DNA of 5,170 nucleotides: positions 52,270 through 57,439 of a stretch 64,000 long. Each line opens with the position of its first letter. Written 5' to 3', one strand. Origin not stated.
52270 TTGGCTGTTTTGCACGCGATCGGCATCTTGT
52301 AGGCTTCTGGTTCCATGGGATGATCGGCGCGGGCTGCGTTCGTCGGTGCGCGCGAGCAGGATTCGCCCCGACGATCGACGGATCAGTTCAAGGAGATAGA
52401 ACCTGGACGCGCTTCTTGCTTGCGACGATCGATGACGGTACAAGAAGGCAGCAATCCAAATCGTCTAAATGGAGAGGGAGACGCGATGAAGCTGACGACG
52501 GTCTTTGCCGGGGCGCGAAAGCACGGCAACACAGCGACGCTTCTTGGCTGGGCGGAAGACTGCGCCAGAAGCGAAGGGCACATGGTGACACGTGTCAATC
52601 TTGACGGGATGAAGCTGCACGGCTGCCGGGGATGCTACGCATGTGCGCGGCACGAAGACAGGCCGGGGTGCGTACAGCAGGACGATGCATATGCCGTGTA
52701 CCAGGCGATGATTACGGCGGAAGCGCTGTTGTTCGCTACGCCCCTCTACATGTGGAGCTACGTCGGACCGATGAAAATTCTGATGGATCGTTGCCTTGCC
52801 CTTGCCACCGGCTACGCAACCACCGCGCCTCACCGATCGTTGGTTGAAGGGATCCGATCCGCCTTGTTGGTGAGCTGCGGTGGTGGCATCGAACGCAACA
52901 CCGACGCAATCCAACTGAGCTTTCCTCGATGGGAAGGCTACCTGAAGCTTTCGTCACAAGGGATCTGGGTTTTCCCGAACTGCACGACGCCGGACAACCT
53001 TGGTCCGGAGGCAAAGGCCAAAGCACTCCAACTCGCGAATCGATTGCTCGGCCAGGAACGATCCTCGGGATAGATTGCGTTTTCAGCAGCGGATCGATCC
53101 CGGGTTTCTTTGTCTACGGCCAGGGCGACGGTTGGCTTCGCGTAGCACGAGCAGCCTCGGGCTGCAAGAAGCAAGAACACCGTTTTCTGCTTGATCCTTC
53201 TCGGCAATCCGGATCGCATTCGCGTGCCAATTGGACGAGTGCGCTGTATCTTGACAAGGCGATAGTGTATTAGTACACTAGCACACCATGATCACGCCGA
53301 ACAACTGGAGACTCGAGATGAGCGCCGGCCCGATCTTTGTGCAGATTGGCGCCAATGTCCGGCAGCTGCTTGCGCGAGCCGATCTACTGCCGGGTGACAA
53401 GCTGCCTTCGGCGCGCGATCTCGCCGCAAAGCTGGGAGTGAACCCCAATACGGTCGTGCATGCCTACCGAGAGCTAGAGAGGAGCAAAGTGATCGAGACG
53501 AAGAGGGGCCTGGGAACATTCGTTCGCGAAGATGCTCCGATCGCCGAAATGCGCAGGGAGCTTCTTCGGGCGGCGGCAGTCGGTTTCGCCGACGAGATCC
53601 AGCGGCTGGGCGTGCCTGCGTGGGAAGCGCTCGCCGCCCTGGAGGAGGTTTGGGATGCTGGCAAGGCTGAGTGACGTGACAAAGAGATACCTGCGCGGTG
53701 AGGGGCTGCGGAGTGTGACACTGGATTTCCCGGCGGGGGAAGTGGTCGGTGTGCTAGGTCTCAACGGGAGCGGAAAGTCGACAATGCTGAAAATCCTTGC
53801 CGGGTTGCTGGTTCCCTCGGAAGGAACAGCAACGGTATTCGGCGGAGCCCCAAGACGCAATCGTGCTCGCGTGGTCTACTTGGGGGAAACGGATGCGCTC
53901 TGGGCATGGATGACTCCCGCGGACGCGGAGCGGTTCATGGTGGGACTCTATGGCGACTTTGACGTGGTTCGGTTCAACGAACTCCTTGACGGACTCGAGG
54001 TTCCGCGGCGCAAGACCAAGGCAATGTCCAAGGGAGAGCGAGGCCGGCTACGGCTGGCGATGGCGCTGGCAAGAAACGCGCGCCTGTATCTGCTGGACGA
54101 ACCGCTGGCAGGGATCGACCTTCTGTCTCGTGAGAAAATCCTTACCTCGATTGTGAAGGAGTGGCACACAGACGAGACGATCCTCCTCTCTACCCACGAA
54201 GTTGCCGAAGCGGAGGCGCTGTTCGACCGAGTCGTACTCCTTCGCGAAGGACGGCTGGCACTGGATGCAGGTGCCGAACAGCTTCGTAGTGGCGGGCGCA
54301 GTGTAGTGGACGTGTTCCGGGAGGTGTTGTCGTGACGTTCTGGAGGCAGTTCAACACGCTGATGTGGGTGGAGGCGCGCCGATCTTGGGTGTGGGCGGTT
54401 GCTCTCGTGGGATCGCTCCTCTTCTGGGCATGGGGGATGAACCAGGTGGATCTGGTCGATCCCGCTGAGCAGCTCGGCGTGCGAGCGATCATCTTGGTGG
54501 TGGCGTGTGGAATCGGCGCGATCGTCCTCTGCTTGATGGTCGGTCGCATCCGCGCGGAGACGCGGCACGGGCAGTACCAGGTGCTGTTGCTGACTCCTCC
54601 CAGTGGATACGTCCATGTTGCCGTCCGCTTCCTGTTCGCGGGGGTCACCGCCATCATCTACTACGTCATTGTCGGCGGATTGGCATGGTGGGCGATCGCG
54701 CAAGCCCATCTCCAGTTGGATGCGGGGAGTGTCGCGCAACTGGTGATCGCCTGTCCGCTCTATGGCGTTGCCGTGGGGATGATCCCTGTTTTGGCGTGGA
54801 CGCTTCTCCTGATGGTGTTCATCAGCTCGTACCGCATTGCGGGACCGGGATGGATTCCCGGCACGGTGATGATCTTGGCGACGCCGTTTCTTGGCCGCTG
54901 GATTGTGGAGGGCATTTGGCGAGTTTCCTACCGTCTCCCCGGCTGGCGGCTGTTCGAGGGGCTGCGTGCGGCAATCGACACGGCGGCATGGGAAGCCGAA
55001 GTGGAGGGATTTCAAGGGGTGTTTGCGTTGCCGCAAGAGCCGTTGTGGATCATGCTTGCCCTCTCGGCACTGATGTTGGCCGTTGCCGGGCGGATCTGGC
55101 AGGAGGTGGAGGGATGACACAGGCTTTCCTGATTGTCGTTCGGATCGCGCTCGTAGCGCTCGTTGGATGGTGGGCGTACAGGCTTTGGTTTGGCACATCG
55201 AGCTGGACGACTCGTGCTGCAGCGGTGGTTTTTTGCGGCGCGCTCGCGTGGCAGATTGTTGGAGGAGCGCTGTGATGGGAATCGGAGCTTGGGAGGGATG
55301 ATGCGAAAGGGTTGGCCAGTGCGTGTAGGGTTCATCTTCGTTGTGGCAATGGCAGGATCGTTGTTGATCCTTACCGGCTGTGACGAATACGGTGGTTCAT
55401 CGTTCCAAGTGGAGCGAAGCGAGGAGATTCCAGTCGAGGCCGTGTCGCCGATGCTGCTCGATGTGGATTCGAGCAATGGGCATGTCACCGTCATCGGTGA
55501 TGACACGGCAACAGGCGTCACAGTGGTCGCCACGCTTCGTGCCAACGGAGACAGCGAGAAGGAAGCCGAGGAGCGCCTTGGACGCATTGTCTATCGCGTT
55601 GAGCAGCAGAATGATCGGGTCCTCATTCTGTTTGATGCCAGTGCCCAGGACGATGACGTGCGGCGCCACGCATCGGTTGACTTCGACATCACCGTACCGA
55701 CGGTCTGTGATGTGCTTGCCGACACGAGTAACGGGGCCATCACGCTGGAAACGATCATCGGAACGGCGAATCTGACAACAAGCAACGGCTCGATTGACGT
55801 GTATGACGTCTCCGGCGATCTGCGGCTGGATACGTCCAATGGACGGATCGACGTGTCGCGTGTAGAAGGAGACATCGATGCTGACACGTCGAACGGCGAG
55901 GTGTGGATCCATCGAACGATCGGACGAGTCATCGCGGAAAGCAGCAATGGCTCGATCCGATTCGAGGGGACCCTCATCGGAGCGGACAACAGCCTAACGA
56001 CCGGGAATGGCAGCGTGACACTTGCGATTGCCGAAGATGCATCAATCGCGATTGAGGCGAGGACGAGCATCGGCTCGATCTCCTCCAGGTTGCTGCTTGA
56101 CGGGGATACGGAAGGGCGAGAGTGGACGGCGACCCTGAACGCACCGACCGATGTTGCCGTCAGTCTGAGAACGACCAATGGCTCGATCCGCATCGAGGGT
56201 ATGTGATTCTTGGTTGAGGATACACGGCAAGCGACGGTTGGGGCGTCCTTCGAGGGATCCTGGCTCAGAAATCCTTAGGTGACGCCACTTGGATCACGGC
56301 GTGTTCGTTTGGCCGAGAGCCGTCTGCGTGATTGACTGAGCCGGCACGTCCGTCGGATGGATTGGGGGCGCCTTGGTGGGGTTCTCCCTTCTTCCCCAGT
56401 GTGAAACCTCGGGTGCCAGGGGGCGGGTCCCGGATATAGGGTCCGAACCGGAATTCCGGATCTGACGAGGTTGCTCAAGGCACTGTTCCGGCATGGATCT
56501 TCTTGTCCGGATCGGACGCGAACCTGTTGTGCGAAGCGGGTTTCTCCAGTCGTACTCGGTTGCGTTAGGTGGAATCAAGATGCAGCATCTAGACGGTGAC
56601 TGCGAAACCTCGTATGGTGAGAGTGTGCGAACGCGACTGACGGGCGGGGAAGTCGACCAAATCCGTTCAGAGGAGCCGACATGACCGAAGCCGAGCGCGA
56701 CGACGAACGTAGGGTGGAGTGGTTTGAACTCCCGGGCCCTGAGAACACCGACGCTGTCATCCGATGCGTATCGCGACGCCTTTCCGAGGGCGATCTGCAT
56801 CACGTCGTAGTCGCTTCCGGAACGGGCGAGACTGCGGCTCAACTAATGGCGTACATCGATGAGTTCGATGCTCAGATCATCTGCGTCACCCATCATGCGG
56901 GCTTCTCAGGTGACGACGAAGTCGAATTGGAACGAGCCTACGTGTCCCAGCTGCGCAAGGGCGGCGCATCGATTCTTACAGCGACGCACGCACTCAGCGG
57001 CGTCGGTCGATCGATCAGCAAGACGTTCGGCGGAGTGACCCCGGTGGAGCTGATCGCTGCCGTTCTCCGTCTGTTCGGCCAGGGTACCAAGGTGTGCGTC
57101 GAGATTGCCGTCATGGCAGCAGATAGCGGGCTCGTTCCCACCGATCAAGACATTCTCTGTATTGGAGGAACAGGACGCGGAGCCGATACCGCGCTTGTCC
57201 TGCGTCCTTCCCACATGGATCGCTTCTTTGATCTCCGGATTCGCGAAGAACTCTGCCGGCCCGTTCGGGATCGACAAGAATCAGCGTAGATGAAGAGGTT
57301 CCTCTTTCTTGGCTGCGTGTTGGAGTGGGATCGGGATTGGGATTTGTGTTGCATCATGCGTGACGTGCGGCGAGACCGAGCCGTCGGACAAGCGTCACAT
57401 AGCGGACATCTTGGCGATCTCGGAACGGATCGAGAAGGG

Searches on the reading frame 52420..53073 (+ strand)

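Call 39: search_protein_families(library=pfam, proteins=[window:52420-53073:+], max_evalue=0.0001)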
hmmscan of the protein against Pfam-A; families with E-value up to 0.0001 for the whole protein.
window:52420-53073:+ (217 aa): 2 families
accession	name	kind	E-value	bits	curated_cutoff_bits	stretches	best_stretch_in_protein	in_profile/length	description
PF03358.20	FMN_red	-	7.7e-15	55.2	24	1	23-136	1-99/152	NADPH-dependent FMN reductase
PF02525.22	Flavodoxin_2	-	7.2e-08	32.8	27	1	23-159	1-140/198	Flavodoxin-like fold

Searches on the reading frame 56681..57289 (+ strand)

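Call 55: search_protein_families(library=pfam, proteins=[window:56681-57289:+], max_evalue=0.0001)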
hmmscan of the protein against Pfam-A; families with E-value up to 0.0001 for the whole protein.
window:56681-57289:+ (202 aa): 1 family
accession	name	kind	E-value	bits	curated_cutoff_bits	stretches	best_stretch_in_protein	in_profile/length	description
PF02887.21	PK_C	-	8.4e-10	39.2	28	1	24-173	1-113/114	Pyruvate kinase, alpha/beta domain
